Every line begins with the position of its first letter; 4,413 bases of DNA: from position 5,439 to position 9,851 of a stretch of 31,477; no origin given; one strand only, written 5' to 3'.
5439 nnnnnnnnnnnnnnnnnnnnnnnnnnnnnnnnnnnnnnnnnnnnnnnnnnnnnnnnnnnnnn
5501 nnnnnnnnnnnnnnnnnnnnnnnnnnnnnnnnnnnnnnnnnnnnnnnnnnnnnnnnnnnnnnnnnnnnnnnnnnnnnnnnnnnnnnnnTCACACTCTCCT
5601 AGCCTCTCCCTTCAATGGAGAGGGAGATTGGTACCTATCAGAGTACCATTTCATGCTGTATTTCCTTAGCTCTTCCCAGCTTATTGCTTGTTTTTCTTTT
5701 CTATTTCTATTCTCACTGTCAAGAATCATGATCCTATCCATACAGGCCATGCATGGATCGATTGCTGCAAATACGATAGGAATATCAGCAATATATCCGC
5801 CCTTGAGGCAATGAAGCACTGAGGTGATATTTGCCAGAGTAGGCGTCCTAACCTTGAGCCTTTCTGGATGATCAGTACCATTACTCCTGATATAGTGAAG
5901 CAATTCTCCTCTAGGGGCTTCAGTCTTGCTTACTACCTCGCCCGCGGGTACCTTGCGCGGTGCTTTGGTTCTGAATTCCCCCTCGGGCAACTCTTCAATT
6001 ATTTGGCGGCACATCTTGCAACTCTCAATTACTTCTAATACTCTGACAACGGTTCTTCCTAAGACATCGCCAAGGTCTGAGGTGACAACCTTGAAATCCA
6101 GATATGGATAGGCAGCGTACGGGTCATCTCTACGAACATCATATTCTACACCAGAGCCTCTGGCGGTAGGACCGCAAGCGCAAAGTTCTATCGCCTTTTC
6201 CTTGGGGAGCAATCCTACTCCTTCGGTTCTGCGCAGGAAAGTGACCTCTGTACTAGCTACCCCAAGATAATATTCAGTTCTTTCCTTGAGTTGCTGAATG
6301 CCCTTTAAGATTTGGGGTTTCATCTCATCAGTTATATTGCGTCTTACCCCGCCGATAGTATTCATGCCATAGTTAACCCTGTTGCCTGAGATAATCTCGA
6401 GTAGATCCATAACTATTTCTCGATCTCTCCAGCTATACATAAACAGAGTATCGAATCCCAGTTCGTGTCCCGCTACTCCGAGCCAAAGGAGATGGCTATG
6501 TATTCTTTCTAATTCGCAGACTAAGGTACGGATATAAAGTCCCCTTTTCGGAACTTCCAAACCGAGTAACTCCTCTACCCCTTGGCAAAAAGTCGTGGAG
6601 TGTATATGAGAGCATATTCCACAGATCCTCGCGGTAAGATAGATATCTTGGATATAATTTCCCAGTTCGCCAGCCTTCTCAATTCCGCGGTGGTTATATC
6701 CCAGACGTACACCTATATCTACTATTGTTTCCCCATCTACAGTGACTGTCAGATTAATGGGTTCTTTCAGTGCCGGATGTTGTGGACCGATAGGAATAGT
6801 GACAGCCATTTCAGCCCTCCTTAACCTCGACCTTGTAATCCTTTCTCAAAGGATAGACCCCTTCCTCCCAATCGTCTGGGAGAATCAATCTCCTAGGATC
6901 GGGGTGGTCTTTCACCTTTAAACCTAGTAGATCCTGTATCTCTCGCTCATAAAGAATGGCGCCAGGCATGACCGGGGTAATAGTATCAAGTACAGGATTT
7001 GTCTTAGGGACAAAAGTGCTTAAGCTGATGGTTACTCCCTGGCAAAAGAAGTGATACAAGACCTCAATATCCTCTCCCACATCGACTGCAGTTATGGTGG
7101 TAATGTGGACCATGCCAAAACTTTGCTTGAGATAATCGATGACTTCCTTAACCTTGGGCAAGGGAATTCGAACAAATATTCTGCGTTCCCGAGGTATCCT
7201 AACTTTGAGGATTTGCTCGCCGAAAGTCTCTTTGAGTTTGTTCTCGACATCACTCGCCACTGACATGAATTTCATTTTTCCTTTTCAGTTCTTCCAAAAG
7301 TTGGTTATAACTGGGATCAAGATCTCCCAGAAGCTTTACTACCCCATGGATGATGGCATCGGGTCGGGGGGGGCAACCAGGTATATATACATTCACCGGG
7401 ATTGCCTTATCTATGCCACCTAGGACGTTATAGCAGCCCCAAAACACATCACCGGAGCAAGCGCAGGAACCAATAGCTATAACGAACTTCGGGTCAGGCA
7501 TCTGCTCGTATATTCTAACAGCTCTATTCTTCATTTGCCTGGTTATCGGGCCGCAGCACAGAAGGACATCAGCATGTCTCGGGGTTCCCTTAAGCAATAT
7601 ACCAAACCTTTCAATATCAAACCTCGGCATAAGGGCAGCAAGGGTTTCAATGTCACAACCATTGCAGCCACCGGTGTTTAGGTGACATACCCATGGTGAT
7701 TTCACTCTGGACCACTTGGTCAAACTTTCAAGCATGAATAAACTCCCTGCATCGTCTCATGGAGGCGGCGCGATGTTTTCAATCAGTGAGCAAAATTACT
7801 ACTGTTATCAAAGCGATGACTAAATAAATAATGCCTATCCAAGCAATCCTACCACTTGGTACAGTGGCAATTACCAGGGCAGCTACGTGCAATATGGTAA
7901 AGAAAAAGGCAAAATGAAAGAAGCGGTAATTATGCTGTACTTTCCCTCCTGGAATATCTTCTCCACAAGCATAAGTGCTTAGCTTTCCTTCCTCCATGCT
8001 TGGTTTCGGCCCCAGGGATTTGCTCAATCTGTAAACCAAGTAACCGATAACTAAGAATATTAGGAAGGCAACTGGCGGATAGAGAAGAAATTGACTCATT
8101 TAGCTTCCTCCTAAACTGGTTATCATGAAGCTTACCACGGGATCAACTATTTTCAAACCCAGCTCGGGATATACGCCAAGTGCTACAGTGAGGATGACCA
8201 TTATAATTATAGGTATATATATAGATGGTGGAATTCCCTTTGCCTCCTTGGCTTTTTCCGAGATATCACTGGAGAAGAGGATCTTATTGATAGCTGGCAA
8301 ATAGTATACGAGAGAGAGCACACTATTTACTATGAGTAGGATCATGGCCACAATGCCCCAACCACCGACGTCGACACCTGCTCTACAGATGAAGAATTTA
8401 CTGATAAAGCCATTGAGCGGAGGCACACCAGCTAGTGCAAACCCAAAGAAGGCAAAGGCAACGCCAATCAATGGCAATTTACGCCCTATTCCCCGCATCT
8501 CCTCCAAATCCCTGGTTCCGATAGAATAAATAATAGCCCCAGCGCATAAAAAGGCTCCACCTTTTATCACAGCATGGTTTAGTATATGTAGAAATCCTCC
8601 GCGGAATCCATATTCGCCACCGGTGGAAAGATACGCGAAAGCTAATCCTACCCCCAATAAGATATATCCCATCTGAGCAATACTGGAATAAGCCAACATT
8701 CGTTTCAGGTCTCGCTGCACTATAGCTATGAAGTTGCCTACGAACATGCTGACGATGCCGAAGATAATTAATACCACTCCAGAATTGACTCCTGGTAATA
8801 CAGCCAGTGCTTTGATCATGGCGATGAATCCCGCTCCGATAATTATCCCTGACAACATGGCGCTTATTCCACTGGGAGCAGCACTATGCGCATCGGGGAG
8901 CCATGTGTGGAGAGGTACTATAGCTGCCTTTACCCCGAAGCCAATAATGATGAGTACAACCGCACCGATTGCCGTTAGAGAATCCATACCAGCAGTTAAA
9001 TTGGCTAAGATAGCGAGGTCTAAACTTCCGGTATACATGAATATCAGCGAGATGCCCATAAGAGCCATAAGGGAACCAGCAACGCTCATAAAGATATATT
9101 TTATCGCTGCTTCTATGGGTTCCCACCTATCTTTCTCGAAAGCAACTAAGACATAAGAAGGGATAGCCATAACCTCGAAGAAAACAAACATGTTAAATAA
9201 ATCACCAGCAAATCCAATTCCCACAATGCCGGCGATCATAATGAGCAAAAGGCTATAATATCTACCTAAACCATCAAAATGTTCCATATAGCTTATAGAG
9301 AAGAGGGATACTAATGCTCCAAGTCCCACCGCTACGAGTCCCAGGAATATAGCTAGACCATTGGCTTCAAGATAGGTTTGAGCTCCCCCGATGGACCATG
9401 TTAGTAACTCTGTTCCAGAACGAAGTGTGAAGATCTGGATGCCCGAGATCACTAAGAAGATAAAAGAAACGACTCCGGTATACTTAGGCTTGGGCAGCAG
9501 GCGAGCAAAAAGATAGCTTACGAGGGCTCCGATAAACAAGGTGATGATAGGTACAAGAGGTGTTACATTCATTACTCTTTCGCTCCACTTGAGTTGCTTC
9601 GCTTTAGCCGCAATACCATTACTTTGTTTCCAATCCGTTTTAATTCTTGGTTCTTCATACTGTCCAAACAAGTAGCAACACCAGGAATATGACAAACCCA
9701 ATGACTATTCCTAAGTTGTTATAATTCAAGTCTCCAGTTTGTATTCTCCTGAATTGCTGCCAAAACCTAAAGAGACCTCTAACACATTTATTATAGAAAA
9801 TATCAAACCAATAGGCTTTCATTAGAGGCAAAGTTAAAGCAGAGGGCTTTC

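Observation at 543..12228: Two-headed complex I-like machine: one membrane arm, two different catalytic modules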

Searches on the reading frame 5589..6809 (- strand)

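Call 3: search_protein_families(library=pfam, proteins=[window:5589-6809:-])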
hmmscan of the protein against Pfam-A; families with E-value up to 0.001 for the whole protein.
window:5589-6809:- (406 aa): 2 families
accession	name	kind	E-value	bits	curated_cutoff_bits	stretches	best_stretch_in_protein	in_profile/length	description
PF00346.24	Complex1_49kDa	-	9.9e-71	238.4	24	2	117-285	2-170/271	Respiratory-chain NADH dehydrogenase, 49 Kd subunit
PF00374.24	NiFeSe_Hases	-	4.6e-15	56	25.8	1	55-109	15-69/508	Nickel-dependent hydrogenase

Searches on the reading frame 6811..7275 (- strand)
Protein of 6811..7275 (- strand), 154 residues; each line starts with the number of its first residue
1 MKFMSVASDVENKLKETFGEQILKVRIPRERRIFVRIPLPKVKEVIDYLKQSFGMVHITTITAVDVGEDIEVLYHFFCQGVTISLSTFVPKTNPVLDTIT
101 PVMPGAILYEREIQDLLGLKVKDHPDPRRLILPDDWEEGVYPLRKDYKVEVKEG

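Call 3: search_protein_families(library=pfam, proteins=[window:6811-7275:-])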
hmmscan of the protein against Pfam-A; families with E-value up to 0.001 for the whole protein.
window:6811-7275:- (154 aa): 1 family
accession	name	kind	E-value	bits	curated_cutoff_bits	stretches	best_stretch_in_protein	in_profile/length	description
PF00329.25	Complex1_30kDa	-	3.7e-30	105.5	22.5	1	37-150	3-121/124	Respiratory-chain NADH dehydrogenase, 30 Kd subunit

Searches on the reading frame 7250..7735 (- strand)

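Call 4: search_protein_families(library=pfam, proteins=[window:7250-7735:-])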
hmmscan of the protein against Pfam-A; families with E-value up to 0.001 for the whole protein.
window:7250-7735:- (161 aa): 1 family
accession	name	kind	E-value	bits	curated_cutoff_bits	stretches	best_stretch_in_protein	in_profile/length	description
PF01058.29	Oxidored_q6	-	2.2e-31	108.7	27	1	24-135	1-128/128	NADH ubiquinone oxidoreductase, 20 Kd subunit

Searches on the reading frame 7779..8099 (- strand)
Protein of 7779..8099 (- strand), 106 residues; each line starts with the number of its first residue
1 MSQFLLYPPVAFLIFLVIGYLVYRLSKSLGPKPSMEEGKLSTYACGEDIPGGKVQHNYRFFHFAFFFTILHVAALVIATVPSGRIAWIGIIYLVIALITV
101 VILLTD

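Call 4: search_protein_families(library=pfam, proteins=[window:7779-8099:-])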
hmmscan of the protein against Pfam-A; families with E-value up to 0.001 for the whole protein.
window:7779-8099:- (106 aa): 1 family
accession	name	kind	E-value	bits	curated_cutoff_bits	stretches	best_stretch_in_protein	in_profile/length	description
PF00507.24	Oxidored_q4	-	1.2e-06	29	23.3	1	22-102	4-86/99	NADH-ubiquinone/plastoquinone oxidoreductase, chain 3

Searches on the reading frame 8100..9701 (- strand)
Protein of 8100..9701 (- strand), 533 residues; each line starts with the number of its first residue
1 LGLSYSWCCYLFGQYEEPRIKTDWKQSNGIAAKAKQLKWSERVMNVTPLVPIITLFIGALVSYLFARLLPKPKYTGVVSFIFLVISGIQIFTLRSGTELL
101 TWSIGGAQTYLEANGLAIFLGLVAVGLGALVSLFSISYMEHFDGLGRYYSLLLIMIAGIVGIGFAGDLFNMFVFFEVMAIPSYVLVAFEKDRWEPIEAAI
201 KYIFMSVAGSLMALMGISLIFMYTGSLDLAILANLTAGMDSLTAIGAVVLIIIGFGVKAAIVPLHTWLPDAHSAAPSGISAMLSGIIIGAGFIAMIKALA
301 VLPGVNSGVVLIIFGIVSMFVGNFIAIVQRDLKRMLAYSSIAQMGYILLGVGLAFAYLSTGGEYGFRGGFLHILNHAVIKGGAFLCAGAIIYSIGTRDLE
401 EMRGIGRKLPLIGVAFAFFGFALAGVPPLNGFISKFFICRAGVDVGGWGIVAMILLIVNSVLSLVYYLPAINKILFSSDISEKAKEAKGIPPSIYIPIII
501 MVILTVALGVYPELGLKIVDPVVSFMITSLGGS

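Call 4: search_protein_families(library=pfam, proteins=[window:8100-9701:-])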
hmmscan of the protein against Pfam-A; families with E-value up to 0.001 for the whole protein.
window:8100-9701:- (533 aa): 2 families
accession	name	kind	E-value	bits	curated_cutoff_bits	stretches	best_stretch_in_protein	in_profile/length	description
PF00361.26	Proton_antipo_M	-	5.6e-68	229.7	21.5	1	165-453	1-286/294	NADH:quinone oxidoreductase/Mrp antiporter, TM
PF00662.26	Proton_antipo_N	-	0.00013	22.3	24.5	1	112-149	14-51/51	NADH-Ubiquinone oxidoreductase (complex I), chain 5 N-terminus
